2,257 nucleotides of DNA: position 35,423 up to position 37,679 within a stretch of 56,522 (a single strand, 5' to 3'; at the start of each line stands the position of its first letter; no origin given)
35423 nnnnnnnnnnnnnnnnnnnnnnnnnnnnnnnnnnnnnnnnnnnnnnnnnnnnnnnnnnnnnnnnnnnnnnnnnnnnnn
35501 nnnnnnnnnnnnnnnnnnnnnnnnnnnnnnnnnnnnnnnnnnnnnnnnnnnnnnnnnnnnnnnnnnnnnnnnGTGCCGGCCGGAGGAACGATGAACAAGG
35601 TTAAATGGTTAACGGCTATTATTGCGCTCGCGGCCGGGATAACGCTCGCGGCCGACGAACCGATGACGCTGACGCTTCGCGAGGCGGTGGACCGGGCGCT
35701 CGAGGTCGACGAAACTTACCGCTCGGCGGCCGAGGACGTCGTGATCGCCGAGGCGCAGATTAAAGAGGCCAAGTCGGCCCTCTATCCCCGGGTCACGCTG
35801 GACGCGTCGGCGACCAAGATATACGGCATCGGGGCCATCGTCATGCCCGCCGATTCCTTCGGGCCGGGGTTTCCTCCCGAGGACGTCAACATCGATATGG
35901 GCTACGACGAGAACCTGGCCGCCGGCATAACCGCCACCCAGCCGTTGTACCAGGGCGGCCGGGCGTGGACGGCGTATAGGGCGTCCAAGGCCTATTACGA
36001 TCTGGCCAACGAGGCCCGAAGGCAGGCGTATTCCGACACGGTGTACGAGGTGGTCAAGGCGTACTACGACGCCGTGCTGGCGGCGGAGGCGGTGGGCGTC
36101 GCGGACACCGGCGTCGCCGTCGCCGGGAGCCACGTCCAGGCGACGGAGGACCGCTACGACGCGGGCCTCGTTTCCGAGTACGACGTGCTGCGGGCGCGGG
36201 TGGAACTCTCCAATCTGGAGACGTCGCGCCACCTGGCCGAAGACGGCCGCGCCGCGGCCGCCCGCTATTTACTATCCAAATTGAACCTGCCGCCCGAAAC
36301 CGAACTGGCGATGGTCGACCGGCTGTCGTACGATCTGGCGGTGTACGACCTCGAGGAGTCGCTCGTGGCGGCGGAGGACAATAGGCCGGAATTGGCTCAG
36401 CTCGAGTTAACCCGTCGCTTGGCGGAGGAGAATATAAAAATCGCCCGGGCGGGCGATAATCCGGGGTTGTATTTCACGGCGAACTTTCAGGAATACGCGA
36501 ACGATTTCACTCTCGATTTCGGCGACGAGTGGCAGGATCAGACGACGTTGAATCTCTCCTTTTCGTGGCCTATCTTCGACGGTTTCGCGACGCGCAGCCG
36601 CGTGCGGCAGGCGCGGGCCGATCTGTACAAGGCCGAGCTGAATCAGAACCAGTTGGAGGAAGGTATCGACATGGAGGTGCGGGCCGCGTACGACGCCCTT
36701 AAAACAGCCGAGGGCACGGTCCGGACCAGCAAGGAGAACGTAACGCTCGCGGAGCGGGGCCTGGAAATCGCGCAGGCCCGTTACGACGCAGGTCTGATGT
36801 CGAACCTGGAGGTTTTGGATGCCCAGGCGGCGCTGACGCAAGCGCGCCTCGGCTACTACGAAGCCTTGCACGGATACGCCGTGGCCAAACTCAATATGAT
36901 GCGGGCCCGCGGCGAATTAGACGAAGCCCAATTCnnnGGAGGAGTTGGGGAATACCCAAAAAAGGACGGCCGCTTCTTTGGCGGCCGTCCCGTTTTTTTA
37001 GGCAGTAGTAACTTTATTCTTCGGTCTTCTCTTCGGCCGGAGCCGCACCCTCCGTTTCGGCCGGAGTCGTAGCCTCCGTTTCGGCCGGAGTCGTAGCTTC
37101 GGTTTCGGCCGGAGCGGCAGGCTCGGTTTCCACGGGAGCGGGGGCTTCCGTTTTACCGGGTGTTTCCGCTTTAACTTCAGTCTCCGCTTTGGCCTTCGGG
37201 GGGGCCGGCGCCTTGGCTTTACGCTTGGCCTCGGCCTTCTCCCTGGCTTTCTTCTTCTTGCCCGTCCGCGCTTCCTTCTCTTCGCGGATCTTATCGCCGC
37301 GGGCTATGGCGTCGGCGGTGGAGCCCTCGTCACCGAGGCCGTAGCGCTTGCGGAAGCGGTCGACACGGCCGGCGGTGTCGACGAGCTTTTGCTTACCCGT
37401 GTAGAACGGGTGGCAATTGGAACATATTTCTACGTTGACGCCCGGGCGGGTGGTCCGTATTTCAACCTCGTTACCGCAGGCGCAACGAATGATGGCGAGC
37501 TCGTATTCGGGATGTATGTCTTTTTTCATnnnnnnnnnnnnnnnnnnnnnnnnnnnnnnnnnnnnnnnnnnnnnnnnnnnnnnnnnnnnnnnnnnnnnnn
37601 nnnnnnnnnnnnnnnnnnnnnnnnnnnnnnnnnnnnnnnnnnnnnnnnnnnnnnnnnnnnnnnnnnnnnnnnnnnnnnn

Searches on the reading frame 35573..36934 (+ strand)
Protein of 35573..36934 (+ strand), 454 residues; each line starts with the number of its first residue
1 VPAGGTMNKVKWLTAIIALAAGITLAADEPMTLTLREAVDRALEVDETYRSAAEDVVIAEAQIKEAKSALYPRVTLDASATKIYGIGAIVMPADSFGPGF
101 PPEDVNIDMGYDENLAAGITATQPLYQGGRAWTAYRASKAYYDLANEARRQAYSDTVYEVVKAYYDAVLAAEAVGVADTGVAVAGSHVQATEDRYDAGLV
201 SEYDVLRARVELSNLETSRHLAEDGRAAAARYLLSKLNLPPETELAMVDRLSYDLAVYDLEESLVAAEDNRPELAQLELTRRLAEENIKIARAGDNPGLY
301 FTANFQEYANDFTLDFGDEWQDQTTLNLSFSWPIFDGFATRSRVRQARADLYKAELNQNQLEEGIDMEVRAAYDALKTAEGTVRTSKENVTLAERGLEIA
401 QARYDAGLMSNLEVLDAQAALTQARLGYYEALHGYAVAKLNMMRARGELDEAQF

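Call 54: search_protein_families(library=pfam, max_evalue=0.001, proteins=[window:35573-36934:+])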
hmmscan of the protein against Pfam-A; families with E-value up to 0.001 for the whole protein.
window:35573-36934:+ (454 aa): 2 families
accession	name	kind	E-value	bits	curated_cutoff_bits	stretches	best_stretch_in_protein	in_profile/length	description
PF02321.23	OEP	-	1.2e-68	231.1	22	2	260-445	1-185/187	Outer membrane efflux protein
PF09851.14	SHOCT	-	0.00016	21.7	27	0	437-454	3-20/28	Short C-terminal domain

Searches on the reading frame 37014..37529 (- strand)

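Call 54: search_protein_families(library=pfam, max_evalue=0.001, proteins=[window:37014-37529:-])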
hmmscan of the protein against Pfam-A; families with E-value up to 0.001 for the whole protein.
window:37014-37529:- (171 aa): 1 family
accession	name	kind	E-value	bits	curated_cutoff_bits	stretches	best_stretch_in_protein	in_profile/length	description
PF01197.23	Ribosomal_L31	-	1.5e-32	112.1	27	1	1-64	1-65/65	Ribosomal protein L31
